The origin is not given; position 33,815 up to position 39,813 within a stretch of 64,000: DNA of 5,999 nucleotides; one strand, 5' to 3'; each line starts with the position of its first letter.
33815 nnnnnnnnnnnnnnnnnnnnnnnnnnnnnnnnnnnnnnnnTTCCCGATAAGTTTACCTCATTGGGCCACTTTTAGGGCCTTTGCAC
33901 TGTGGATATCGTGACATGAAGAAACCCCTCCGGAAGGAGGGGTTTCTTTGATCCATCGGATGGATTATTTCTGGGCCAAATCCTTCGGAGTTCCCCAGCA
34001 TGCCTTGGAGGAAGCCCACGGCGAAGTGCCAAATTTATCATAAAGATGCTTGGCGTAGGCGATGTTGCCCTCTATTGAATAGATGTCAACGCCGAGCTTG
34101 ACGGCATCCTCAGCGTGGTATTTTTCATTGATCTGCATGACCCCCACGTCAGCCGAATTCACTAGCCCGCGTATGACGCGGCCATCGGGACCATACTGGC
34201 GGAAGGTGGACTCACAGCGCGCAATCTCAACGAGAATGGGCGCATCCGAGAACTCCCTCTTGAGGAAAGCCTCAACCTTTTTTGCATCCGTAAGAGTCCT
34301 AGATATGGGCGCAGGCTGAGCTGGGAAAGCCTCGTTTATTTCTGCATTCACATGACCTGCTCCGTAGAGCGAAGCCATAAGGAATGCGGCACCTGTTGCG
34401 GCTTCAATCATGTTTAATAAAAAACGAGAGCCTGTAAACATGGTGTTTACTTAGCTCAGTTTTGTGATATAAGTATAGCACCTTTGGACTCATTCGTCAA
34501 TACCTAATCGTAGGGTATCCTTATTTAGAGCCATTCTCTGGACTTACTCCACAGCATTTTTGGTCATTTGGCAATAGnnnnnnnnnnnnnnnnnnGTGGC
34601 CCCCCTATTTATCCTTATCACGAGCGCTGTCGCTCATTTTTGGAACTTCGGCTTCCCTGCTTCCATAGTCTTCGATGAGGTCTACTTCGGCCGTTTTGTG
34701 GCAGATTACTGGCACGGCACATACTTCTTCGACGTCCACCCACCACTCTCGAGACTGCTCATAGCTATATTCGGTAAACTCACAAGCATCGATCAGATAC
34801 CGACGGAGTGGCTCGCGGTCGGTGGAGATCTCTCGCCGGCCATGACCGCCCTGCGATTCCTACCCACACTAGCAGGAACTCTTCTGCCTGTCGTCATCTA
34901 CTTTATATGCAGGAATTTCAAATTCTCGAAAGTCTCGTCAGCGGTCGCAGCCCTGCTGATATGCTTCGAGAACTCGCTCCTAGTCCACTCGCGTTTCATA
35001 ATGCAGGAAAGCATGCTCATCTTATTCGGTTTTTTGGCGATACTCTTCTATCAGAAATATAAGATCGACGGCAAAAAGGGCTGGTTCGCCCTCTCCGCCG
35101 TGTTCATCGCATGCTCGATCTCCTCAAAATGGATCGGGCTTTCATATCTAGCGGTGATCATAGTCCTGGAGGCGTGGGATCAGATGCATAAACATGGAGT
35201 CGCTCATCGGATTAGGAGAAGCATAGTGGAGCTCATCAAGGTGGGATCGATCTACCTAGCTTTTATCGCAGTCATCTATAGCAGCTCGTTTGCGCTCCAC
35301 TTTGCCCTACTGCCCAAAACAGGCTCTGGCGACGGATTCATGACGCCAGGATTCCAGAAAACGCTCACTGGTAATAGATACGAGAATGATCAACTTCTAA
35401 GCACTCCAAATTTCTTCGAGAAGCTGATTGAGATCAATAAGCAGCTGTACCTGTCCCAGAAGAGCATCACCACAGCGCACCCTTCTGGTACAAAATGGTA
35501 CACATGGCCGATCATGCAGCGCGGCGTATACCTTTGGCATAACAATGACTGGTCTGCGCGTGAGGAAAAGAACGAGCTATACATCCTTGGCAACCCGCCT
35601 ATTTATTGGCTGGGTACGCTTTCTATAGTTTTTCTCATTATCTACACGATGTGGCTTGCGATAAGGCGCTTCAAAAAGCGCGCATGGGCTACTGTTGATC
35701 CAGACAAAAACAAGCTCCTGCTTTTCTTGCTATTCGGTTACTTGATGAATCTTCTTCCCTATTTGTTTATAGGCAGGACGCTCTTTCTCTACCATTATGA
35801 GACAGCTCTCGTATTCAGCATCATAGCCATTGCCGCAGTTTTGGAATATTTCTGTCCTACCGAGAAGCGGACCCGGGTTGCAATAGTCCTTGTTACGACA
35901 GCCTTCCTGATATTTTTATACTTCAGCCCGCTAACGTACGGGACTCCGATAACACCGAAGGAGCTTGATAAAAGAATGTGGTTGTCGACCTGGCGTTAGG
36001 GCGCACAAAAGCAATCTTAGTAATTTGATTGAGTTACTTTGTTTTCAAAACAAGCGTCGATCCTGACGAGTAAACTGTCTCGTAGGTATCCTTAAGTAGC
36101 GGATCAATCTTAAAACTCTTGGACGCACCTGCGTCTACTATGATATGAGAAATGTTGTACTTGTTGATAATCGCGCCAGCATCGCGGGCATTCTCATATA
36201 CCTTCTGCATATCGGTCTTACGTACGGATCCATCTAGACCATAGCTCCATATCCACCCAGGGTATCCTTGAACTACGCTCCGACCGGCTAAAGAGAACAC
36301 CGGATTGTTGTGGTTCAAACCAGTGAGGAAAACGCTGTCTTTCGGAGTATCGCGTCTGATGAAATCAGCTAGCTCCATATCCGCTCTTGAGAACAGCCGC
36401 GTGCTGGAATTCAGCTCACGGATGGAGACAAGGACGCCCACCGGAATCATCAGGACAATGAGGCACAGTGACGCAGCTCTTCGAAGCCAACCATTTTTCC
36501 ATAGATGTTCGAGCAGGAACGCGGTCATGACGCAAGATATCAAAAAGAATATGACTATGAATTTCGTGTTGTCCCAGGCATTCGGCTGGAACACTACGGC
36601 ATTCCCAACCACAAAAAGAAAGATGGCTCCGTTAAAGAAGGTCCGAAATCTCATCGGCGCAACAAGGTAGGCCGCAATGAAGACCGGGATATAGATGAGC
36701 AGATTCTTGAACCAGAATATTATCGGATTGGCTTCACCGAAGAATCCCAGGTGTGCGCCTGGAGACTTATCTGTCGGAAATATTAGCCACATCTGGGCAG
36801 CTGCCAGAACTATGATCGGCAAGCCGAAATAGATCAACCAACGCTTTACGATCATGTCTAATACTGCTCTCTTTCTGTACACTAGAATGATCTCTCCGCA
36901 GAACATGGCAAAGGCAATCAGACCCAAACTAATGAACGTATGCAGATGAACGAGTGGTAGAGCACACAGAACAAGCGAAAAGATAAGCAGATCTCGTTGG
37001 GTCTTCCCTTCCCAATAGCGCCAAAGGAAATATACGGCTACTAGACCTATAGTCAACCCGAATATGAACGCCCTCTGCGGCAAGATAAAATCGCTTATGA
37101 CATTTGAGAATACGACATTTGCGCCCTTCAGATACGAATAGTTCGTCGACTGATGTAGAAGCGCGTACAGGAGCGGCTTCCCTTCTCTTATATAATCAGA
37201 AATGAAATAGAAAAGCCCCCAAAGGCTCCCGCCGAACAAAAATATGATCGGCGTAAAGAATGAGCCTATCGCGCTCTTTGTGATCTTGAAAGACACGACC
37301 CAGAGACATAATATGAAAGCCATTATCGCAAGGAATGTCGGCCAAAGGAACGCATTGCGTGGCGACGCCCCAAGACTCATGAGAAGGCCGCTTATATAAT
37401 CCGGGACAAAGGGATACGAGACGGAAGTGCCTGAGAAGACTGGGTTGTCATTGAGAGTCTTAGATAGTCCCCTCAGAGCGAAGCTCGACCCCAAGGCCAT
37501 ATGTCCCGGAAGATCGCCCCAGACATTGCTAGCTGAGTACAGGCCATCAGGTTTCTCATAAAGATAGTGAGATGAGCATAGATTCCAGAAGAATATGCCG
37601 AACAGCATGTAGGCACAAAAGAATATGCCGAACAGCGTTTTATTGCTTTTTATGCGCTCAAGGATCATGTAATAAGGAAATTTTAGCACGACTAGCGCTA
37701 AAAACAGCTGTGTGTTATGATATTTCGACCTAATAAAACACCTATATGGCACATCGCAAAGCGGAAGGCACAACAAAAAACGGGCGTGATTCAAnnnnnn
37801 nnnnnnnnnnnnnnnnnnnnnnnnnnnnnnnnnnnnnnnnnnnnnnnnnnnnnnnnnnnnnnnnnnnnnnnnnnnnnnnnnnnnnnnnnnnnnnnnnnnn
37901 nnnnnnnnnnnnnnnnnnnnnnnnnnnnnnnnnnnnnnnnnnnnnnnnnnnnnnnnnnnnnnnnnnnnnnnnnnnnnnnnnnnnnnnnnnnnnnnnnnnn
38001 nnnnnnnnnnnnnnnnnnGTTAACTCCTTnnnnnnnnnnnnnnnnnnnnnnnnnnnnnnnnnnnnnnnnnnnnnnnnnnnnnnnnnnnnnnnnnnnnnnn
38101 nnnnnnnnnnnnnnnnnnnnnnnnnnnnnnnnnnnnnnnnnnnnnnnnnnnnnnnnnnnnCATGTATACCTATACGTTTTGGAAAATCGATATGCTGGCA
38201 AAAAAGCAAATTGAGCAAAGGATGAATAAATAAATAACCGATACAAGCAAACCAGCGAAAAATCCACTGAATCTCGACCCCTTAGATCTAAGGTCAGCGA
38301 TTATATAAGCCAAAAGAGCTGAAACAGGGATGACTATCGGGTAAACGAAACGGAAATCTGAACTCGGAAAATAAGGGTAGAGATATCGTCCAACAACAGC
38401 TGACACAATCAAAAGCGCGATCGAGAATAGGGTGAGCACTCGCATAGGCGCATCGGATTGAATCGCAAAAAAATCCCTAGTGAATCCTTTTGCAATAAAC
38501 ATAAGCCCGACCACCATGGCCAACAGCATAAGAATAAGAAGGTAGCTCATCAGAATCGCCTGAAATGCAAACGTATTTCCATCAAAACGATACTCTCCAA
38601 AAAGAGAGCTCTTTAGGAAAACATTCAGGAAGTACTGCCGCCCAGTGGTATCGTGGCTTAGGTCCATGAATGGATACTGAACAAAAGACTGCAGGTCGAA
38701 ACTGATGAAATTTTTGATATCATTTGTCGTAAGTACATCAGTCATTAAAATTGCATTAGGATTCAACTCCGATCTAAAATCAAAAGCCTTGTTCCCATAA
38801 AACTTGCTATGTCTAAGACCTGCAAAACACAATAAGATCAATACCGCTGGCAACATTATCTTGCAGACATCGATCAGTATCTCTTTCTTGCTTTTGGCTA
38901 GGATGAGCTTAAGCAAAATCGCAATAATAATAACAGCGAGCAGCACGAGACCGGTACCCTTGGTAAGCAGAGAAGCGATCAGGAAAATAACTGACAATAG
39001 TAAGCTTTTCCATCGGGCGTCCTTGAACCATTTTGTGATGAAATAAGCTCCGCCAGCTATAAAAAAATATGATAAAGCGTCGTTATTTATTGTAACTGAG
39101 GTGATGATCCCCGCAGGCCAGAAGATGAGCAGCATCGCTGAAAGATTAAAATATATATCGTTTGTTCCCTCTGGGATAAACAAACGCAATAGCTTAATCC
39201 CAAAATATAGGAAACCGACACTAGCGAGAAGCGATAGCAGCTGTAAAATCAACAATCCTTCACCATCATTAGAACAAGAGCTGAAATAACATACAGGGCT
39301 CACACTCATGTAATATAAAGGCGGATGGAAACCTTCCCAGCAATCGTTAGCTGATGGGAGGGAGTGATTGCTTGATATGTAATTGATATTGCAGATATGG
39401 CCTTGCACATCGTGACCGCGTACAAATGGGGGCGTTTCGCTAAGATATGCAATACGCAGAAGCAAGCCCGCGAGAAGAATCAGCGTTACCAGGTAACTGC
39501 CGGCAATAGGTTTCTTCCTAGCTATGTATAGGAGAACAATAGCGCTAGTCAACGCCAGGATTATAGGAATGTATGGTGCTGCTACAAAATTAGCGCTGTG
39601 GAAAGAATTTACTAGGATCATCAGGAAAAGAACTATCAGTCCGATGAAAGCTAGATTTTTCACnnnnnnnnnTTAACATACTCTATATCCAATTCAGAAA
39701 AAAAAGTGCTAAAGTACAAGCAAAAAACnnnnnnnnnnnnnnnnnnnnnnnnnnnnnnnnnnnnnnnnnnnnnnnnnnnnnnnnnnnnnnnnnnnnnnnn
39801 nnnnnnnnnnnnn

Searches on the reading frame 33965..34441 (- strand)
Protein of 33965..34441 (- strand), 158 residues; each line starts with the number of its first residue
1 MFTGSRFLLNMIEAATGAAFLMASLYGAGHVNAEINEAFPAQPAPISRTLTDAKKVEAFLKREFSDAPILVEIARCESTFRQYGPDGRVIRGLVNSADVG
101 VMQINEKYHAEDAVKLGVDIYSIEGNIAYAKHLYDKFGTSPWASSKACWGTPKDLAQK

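Call 3: search_protein_families(library=pfam, proteins=[window:33965-34441:-], max_evalue=0.01)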
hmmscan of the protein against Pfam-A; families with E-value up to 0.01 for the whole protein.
window:33965-34441:- (158 aa): 1 family
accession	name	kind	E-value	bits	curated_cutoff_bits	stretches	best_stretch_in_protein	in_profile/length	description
PF01464.25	SLT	-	0.0054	16.7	21.3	0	63-139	10-85/117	Transglycosylase SLT domain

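Call 4: search_protein_families(library=ncbifam, proteins=[window:33965-34441:-], max_evalue=0.01)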
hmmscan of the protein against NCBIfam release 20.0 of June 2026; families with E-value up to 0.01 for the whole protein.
window:33965-34441:- (158 aa): 0 families

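Call 74: search_protein_families(library=pfam, proteins=[window:33965-34441:-], max_evalue=10)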
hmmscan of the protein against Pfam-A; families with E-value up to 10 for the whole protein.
window:33965-34441:- (158 aa): 2 families
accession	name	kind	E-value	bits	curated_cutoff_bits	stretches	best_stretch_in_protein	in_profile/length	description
PF01464.25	SLT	-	0.0054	16.7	21.3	1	63-139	10-85/117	Transglycosylase SLT domain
PF00062.25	Lys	-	0.25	12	27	1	86-114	39-67/123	C-type lysozyme/alpha-lactalbumin family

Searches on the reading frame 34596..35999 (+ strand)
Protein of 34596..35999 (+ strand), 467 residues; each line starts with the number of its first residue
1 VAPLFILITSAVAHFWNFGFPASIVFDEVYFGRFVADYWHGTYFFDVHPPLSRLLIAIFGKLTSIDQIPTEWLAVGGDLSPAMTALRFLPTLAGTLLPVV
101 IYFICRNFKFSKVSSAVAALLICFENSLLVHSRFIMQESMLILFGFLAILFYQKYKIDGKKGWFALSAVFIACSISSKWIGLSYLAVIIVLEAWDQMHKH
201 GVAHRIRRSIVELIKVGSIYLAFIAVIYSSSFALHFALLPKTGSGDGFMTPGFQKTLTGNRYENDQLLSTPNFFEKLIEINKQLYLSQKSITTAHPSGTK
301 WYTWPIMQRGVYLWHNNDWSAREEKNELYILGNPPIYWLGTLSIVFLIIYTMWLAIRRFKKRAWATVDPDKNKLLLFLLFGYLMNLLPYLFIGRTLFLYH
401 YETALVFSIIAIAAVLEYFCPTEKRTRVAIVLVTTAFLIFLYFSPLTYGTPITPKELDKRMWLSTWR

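Call 3: search_protein_families(library=pfam, proteins=[window:34596-35999:+], max_evalue=0.01)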
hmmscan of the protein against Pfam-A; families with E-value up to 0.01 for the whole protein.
window:34596-35999:+ (467 aa): 3 families
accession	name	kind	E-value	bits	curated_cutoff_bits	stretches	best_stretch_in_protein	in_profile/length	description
PF16192.10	PMT_4TMC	-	9.7e-45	153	32.4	1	273-466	1-202/202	C-terminal four TMM region of protein-O-mannosyltransferase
PF02366.24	PMT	-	2.7e-41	142.2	22.7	1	6-239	3-244/245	Dolichyl-phosphate-mannose-protein mannosyltransferase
PF13231.12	PMT_2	-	5.3e-06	27.2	26.1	1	82-191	20-129/160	Dolichyl-phosphate-mannose-protein mannosyltransferase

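Call 4: search_protein_families(library=ncbifam, proteins=[window:34596-35999:+], max_evalue=0.01)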
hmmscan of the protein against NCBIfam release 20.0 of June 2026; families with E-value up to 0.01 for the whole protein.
window:34596-35999:+ (467 aa): 2 families
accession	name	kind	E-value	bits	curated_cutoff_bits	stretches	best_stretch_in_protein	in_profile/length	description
NF058602.1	PrMnsylTfPmt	equivalog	1.5e-13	50.4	800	2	161-467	220-530/530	protein O-mannosyltransferase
TIGR03663.1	TIGR03663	subfamily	6.3e-11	41.9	126.25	1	85-235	72-230/435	flippase activity-associated protein Agl23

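Call 31: search_solved_structures(query=window:34596-35999:+, max_evalue=0.01, show_alignments=1)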
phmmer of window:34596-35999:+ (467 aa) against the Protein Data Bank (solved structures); distinct sequences matched with E-value up to 0.01: 4.
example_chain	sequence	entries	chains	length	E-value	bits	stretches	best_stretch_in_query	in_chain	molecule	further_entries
9i5k_A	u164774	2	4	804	5.8e-43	150.5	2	9-260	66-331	Dolichyl-phosphate-mannose--protein mannosyltransferase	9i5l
6p25_A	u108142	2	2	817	1.2e-40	142.9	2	8-263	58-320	Dolichyl-phosphate-mannose--protein mannosyltransferase 1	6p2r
9e61_A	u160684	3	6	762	2.8e-35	125.2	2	8-275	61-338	Dolichyl-phosphate-mannose--protein mannosyltransferase 4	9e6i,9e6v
6p25_B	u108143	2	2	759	7.4e-24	87.5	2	9-260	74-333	Dolichyl-phosphate-mannose--protein mannosyltransferase 2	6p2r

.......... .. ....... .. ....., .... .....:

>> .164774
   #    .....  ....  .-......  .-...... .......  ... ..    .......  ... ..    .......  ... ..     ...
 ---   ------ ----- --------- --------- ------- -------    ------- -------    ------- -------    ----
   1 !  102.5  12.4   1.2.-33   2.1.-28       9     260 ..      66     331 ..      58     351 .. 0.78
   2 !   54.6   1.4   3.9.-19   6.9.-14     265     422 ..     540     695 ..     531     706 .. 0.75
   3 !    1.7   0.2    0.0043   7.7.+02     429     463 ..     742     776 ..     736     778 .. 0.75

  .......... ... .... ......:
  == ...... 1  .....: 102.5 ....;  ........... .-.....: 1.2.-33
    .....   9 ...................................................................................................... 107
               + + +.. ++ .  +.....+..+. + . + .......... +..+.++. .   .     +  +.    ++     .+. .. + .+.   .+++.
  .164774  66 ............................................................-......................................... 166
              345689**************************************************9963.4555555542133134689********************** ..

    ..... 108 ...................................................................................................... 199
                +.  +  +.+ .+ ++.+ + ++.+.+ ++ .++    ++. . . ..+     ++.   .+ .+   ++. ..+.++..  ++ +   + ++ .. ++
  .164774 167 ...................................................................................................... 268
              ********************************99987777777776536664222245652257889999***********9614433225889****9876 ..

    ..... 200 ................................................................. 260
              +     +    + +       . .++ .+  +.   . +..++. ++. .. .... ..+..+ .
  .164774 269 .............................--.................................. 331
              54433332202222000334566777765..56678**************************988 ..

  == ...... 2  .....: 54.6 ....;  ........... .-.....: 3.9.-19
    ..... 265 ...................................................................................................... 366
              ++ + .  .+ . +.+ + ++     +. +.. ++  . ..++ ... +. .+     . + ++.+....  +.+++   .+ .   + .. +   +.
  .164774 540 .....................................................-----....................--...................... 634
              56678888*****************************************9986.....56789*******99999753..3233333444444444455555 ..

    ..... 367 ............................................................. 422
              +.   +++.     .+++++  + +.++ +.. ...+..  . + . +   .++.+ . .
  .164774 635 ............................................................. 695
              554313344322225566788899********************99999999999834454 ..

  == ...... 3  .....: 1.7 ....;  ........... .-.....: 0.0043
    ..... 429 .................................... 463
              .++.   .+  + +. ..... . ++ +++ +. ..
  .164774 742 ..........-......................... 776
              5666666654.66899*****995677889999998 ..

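Call 53: list_cluster_members(proteins=[window:34596-35999:+, window:31710-32195:-, window:33465-33854:-, window:29381-30427:-, window:36034-37794:-, window:38170-39663:-, window:27309-27623:+, window:28471-29304:-, window:24961-26244:+, P0026])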
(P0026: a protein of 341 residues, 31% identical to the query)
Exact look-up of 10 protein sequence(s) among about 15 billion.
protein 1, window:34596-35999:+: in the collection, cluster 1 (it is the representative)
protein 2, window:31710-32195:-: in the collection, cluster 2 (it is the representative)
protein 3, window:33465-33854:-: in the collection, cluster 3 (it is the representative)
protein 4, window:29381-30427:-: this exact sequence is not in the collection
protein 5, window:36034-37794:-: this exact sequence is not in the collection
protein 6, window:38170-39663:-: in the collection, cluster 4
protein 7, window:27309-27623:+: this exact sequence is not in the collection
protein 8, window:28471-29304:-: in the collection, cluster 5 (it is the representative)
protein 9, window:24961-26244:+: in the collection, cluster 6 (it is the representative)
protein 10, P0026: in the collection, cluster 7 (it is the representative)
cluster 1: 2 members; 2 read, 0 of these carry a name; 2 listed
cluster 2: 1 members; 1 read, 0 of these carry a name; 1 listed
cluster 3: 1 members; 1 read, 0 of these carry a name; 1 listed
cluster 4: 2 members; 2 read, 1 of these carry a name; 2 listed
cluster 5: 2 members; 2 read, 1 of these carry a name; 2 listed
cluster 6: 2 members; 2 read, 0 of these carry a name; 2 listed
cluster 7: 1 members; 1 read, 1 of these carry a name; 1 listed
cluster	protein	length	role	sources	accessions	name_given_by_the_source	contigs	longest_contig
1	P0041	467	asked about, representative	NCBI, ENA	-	-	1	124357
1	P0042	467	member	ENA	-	-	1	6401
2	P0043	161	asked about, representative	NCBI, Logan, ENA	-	-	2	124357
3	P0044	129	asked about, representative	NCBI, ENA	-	-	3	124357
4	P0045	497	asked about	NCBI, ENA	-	-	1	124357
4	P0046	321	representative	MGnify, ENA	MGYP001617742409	FL=1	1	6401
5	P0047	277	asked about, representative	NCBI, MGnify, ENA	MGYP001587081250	CR=1 FL=1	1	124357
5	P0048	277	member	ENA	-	-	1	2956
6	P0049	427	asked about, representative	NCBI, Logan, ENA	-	-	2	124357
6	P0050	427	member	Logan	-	-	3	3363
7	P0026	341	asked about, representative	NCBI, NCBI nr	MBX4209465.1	hypothetical protein KW799_02135 [Candidatus Parcubacteria bacterium] | hypothetical protein [Candidatus Parcubacteria bacterium]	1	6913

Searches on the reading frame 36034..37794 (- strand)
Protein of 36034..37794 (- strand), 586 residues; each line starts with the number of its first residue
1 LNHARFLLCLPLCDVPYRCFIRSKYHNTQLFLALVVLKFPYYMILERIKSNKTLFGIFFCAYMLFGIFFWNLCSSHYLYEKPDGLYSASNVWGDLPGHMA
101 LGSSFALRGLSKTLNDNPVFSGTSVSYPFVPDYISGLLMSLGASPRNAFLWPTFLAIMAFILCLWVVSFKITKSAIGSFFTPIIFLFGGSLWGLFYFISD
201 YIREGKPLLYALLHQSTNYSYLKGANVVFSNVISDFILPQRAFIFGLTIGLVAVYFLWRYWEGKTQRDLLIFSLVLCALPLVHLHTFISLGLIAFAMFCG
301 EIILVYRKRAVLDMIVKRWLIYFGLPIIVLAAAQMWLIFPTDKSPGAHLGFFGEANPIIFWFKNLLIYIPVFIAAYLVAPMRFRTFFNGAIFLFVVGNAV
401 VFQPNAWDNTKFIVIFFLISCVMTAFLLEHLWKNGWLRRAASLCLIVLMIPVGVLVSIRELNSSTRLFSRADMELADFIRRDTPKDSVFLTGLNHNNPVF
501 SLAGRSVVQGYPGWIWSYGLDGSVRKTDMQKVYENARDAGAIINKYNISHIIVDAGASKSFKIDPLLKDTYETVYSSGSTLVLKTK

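Call 3: search_protein_families(library=pfam, proteins=[window:36034-37794:-], max_evalue=0.01)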
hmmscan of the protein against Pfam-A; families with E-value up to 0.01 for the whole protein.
window:36034-37794:- (586 aa): 0 families

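Call 4: search_protein_families(library=ncbifam, proteins=[window:36034-37794:-], max_evalue=0.01)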
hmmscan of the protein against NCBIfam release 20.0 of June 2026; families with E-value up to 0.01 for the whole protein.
window:36034-37794:- (586 aa): 0 families

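Call 72: search_solved_structures(query=window:36034-37794:-, max_evalue=1)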
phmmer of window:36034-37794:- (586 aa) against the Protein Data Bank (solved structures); distinct sequences matched with E-value up to 1: 0.

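Call 74: search_protein_families(library=pfam, proteins=[window:36034-37794:-], max_evalue=10)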
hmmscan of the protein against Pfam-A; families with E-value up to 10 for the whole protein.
window:36034-37794:- (586 aa): 1 family
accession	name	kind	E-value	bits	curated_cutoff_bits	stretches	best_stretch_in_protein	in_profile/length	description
PF20604.3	DUF6798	-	0.015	15.4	26.9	1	473-508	4-38/61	Domain of unknown function (DUF6798)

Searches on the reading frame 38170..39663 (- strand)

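Call 11: search_protein_families(library=pfam, proteins=[window:38170-39663:-], max_evalue=0.001)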
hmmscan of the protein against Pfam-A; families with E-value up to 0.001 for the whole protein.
window:38170-39663:- (497 aa): 1 family
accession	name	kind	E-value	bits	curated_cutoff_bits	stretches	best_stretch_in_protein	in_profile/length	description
PF13231.12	PMT_2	-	0.00012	22.8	26.1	1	135-280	22-154/160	Dolichyl-phosphate-mannose-protein mannosyltransferase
